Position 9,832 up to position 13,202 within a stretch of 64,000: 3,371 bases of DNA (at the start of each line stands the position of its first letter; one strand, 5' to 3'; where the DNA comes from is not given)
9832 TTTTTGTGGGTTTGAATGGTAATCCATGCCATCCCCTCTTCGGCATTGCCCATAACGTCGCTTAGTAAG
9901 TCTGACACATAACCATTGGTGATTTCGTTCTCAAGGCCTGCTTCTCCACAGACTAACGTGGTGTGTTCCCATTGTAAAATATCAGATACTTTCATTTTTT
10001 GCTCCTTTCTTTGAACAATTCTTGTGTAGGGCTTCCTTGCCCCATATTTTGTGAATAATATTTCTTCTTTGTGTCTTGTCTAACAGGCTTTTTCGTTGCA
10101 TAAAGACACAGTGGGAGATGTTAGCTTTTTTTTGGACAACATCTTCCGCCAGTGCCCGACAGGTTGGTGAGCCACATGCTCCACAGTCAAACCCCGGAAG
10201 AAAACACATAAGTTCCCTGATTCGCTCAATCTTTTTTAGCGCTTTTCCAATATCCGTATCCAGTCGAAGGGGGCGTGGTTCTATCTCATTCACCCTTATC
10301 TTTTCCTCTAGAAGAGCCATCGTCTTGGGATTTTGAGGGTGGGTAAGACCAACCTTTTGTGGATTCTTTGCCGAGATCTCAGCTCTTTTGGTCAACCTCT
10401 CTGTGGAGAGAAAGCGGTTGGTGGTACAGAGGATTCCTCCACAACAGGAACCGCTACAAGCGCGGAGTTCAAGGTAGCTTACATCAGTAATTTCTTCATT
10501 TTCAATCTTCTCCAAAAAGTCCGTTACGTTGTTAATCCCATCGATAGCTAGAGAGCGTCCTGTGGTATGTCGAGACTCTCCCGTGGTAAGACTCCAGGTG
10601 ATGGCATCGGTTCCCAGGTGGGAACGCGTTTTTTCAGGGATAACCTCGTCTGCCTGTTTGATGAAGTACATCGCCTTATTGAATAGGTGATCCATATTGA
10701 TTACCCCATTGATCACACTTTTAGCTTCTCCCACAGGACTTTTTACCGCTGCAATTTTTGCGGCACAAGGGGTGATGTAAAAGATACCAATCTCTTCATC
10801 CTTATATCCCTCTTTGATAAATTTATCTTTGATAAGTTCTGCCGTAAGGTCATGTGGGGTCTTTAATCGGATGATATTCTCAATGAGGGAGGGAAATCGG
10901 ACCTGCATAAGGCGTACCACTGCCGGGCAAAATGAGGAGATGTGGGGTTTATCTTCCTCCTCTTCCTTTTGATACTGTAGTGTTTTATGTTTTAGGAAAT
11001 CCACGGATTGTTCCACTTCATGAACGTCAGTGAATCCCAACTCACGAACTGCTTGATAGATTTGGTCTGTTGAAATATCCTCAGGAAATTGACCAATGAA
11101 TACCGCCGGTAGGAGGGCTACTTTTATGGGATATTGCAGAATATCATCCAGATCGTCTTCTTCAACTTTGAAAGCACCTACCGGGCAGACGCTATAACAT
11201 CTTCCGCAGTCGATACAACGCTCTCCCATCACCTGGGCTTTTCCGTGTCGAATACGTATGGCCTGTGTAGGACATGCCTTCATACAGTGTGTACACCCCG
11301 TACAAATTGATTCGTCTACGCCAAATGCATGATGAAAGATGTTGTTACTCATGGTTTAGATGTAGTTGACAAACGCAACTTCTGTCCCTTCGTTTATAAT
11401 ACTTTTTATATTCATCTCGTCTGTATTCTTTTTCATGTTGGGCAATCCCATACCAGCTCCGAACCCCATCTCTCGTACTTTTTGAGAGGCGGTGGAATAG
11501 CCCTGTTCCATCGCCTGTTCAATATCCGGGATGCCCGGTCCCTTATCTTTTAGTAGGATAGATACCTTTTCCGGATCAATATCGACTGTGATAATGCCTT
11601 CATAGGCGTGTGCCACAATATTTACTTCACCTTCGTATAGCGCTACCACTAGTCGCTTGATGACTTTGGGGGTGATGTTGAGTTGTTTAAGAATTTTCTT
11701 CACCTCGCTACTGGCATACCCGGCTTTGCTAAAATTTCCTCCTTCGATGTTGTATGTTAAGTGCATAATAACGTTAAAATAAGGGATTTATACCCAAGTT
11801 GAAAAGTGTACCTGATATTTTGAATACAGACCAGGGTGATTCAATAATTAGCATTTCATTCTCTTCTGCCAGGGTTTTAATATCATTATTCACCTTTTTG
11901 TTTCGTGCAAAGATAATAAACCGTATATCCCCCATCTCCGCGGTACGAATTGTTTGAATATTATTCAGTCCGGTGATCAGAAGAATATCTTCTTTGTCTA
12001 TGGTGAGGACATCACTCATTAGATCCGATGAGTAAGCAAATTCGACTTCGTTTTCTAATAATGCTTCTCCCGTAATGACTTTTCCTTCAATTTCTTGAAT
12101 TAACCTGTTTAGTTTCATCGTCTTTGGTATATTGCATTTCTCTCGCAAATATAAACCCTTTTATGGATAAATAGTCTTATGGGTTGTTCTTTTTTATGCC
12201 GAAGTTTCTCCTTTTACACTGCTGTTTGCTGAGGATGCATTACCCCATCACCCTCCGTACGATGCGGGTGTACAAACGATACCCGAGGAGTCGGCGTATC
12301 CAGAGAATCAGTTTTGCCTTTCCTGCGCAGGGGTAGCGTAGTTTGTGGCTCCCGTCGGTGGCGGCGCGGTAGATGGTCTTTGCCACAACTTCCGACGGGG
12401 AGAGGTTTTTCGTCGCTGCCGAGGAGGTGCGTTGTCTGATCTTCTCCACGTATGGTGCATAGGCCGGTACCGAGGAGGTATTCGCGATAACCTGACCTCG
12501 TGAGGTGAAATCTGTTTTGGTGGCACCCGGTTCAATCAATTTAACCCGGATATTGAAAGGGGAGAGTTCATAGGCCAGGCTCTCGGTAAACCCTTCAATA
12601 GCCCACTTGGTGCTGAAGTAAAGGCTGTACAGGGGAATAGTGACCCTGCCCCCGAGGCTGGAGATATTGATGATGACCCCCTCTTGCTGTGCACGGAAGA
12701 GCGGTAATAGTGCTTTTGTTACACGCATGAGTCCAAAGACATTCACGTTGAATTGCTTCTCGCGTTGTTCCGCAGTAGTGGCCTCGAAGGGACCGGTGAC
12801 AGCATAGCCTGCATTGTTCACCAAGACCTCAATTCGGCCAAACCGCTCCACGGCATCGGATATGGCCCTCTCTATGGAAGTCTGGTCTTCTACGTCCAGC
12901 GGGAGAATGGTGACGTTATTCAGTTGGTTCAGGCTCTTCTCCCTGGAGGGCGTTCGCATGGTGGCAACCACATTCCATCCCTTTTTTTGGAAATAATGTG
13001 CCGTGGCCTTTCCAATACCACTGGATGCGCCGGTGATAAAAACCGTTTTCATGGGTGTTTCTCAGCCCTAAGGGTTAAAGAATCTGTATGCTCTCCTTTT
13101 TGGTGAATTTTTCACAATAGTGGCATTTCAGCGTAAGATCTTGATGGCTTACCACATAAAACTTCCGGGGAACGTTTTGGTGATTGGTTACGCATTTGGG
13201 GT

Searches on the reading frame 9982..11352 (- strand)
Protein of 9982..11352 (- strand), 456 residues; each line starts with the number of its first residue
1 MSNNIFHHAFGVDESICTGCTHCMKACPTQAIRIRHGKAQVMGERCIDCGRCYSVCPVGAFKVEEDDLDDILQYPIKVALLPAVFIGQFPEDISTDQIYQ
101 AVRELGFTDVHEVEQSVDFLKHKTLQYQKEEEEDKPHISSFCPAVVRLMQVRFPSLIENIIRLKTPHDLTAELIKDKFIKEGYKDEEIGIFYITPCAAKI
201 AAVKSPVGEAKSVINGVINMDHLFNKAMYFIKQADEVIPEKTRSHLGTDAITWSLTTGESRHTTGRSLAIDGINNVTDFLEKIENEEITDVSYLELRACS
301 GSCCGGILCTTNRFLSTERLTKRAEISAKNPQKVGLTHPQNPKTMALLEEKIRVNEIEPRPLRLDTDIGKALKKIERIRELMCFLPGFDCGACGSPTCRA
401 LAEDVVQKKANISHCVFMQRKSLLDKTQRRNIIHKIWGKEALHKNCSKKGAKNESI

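Call 31: search_protein_families(library=pfam, proteins=[window:9982-11352:-], max_evalue=0.01)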
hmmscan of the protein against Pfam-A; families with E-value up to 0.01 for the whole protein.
window:9982-11352:- (456 aa): 15 families
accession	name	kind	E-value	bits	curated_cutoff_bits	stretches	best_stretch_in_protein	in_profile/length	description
PF02906.19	Fe_hyd_lg_C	-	1.1e-28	101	22.1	1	86-306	12-244/245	Iron only hydrogenase large subunit, C-terminal domain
PF04060.18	FeS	-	1.1e-13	51.1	23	1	385-417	1-33/33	Putative Fe-S cluster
PF00037.32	Fer4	-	1.4e-11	44.2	21.1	2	43-61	5-23/24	4Fe-4S binding domain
PF13237.11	Fer4_10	-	5.3e-11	42.7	25.5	1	12-57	4-53/53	4Fe-4S dicluster domain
PF12837.12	Fer4_6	-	8.6e-11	41.7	25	2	12-32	4-24/24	4Fe-4S binding domain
PF14697.11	Fer4_21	-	3e-10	40.5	35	1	12-60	3-56/59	4Fe-4S dicluster domain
PF13187.11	Fer4_9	-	1.9e-09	37.9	27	1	17-60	2-51/52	4Fe-4S dicluster domain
PF12838.12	Fer4_7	-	5.2e-09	36.9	27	1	17-60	2-52/52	4Fe-4S dicluster domain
PF25160.1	LdpA_Fe-S-bd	-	7.7e-07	29.2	27.6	1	23-61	9-43/49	LdpA Fe-S cluster-binding domain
PF13484.11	Fer4_16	-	8.6e-07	30.1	30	2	45-66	1-22/66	4Fe-4S double cluster binding domain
PF12797.12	Fer4_2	-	6.8e-06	26.2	24.5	2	12-29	5-22/22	4Fe-4S binding domain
PF13370.11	Fer4_13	-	0.00093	20.3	24.5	0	44-66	4-25/58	4Fe-4S single cluster domain of Ferredoxin I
PF13459.11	Fer4_15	-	0.0044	18.1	22.4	0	12-41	3-32/66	4Fe-4S single cluster domain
PF12798.12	Fer4_3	-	0.0051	18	27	1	46-60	1-15/15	4Fe-4S binding domain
PF12800.12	Fer4_4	-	0.0051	17.5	24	1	44-59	2-17/17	4Fe-4S binding domain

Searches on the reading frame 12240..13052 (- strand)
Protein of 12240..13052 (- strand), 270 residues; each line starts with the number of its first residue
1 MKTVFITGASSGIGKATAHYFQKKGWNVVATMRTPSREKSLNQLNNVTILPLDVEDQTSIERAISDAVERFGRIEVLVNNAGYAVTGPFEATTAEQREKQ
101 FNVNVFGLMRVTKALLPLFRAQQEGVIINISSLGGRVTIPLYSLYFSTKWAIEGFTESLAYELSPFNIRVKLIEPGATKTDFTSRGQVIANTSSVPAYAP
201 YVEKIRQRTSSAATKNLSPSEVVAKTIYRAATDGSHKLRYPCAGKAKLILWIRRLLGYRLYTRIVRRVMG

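Call 31: search_protein_families(library=pfam, proteins=[window:12240-13052:-], max_evalue=0.01)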
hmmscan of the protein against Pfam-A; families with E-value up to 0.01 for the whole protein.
window:12240-13052:- (270 aa): 9 families
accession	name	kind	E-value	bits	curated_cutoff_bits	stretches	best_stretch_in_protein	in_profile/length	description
PF00106.31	adh_short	-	2.3e-53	181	26.6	1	2-184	1-188/195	short chain dehydrogenase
PF13561.12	adh_short_C2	-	5.3e-45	154.3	27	1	8-185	1-183/236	Enoyl-(Acyl carrier protein) reductase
PF08643.16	DUF1776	-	2.3e-11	44.1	25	1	15-176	18-197/294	Fungal family of unknown function (DUF1776)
PF08659.16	KR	-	4.5e-11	43.4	22.6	1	3-158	2-162/180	KR domain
PF01370.27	Epimerase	-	1e-06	28.8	20.9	1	4-116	1-103/240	NAD dependent epimerase/dehydratase family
PF13460.12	NAD_binding_10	-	1.3e-06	28.9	27.2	1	8-67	1-61/184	NAD(P)H-binding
PF05368.20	NmrA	-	2.8e-06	27.6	27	1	2-67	3-70/298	NmrA-like family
PF04321.23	RmlD_sub_bind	-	9.7e-05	22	27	1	3-114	2-88/287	RmlD substrate binding domain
PF23441.1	SDR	-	0.00096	19.1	27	1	45-182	61-198/258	SDR-like rossmann domain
